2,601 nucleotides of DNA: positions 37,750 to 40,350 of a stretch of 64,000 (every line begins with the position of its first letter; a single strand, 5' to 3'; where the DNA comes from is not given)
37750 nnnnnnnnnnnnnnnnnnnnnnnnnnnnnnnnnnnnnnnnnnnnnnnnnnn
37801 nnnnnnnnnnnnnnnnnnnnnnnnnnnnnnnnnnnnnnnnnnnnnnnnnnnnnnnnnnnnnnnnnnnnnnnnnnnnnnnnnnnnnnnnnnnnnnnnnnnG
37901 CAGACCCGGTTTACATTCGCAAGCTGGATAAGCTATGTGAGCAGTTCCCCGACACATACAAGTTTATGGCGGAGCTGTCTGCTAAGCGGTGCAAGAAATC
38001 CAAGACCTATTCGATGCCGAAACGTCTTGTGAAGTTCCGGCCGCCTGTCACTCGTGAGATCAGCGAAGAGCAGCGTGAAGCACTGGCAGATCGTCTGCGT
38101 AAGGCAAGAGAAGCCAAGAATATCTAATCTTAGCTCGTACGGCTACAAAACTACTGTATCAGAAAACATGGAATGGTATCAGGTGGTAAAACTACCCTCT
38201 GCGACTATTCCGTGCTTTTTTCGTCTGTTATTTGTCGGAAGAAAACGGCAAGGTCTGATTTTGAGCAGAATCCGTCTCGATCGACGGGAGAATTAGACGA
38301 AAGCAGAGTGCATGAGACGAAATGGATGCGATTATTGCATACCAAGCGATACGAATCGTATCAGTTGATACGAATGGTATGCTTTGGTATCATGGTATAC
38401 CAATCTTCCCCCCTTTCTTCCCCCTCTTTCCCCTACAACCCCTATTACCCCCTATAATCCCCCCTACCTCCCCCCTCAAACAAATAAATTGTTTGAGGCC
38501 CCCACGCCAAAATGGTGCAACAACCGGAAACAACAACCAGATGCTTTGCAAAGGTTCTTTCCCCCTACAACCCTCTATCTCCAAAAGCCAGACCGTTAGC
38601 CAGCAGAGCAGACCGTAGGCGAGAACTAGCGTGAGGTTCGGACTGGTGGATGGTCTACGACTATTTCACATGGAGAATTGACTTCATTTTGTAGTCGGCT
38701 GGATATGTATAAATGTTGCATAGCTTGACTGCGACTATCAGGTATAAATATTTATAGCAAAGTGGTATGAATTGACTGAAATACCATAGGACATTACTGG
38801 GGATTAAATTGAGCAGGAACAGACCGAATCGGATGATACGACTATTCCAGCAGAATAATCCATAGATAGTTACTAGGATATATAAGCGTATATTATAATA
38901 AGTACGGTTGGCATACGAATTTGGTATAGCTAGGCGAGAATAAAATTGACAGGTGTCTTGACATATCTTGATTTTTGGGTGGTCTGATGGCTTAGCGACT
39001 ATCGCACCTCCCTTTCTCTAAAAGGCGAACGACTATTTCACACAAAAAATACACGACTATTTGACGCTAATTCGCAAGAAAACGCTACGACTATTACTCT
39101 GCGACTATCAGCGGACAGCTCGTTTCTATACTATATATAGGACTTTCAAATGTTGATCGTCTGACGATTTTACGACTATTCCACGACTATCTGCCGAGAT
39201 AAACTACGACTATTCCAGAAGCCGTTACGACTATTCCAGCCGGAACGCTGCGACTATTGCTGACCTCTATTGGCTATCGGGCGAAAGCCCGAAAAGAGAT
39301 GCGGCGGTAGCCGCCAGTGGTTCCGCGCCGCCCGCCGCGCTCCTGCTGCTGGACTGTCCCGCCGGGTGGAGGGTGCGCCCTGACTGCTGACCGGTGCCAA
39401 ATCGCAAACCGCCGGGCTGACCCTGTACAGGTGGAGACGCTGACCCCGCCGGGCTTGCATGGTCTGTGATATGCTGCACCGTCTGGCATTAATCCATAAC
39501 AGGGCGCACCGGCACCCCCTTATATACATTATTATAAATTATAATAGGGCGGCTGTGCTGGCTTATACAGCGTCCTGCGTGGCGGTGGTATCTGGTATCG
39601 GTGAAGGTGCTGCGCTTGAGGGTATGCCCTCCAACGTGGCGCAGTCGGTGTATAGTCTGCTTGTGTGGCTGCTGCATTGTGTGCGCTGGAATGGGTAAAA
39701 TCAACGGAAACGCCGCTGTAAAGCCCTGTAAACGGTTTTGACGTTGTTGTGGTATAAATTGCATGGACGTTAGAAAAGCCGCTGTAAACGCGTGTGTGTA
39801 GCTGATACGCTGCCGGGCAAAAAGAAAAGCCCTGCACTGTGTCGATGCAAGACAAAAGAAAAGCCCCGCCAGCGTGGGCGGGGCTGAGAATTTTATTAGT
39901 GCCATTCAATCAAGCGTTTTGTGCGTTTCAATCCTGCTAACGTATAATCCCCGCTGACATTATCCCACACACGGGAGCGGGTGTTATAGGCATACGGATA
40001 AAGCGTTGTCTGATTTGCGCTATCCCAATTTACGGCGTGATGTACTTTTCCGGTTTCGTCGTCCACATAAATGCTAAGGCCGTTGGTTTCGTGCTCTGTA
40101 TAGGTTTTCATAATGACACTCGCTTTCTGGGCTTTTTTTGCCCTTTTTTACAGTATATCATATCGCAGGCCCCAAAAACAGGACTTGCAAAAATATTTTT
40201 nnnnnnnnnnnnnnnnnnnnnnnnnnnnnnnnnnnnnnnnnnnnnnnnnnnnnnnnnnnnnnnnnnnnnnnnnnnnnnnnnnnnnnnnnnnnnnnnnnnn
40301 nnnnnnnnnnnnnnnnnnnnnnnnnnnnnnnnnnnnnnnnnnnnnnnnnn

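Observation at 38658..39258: About 14 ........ iterons (extended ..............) downstream of dnaB: candidate lytic origin or ParA centromere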

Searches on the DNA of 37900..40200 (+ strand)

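Call 7: search_dna_similar(query=window:38000-39800:+, collection=phages, mode=near)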
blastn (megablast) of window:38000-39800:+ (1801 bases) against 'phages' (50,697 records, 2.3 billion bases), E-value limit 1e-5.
Records with a match: 2; places in all: 2; records where one place covers at least 80% of the query: 0.
Best place of each record, by identity: 80-90% 1; 60-80% 1.
By first word of the organism name: Bacteriophage 2.
By host as written in the record: - 2.
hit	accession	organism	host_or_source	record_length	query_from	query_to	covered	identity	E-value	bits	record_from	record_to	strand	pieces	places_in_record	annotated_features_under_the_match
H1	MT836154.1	Bacteriophage sp.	human fecal samples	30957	551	1799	69%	79.7%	0e+0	826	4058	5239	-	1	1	record has no annotation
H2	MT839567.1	Bacteriophage sp.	human fecal samples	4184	463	1448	55%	83.3%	0e+0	865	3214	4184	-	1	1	record has no annotation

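Call 8: search_dna_similar(query=window:38000-39800:+, collection=plasmids, mode=near)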
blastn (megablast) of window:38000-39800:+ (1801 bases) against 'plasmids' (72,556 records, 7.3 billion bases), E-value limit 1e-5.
No match.

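Call 11: get_annotated_region(hit=H1, flank=6000)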
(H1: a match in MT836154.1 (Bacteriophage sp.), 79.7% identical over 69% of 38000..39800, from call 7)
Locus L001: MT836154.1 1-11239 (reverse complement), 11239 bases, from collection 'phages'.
description: UNVERIFIED: Bacteriophage sp. clone scaffold_1550 genomic sequence.
organism: Bacteriophage sp. (NCBI taxid 38018)
taxonomy: Viruses
host: -; source: human fecal samples; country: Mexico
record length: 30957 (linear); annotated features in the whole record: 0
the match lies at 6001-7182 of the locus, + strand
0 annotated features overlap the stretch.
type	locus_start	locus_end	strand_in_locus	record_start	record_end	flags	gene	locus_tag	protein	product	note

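Call 12: get_annotated_region(hit=H2, flank=6000)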
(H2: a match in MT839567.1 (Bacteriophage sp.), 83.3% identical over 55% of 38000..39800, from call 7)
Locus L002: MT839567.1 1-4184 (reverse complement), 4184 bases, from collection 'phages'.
description: UNVERIFIED: Bacteriophage sp. clone scaffold_11074 genomic sequence.
organism: Bacteriophage sp. (NCBI taxid 38018)
taxonomy: Viruses
host: -; source: human fecal samples; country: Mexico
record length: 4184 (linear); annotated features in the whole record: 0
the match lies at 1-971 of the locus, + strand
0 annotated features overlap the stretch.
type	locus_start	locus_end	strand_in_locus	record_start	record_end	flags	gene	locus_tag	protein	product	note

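Call 18: search_rna_families(source=window, start=37900, end=40200, threshold=evalue, max_evalue=5)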
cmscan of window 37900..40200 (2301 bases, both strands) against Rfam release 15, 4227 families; matches with E-value up to 5: 6.
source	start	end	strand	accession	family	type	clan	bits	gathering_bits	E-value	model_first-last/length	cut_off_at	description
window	39856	39895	+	RF02628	Hrs1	Gene; sRNA;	-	19.6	56.4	1.1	1-74/74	no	Hfq-regulated sRNA 1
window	39860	39930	-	RF01393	isrJ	Gene; sRNA;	-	19.6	37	1.5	1-75/75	no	isrJ Hfq binding RNA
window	38268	38303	-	RF01365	CRISPR-DR52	Gene; CRISPR;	-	19.4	50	2.4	1-37/37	no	CRISPR RNA direct repeat element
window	39855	39904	-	RF02278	Betaproteobacteria_toxic_sRNA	Gene; sRNA;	-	19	50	1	1-64/64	no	Betaproteobacteria toxic small RNA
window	39821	39884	-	RF02837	anti-hemB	Gene; sRNA;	-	18.9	49.5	0.24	1-81/81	no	Burkholderia RNA 7 (anti-hemB)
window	39856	39936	-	RF00513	Trp_leader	Cis-reg; leader;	-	17.1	41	3.9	1-100/100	no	Tryptophan operon leader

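Call 99: search_dna_similar(query=window:38540-39890:+, collection=phages, mode=distant, max_rows=15)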
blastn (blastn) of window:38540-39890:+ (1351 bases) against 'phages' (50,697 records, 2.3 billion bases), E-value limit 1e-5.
Records with a match: 2; places in all: 2; records where one place covers at least 80% of the query: 2.
Best place of each record, by identity: 60-80% 2.
By first word of the organism name: Bacteriophage 2.
By host as written in the record: - 2.
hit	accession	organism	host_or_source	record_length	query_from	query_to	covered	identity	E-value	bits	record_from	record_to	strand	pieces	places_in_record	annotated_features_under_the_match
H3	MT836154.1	Bacteriophage sp.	human fecal samples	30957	8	1343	99%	79.0%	0e+0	1126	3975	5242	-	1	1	record has no annotation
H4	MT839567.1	Bacteriophage sp.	human fecal samples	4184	2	1332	99%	76.2%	0e+0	1031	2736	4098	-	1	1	record has no annotation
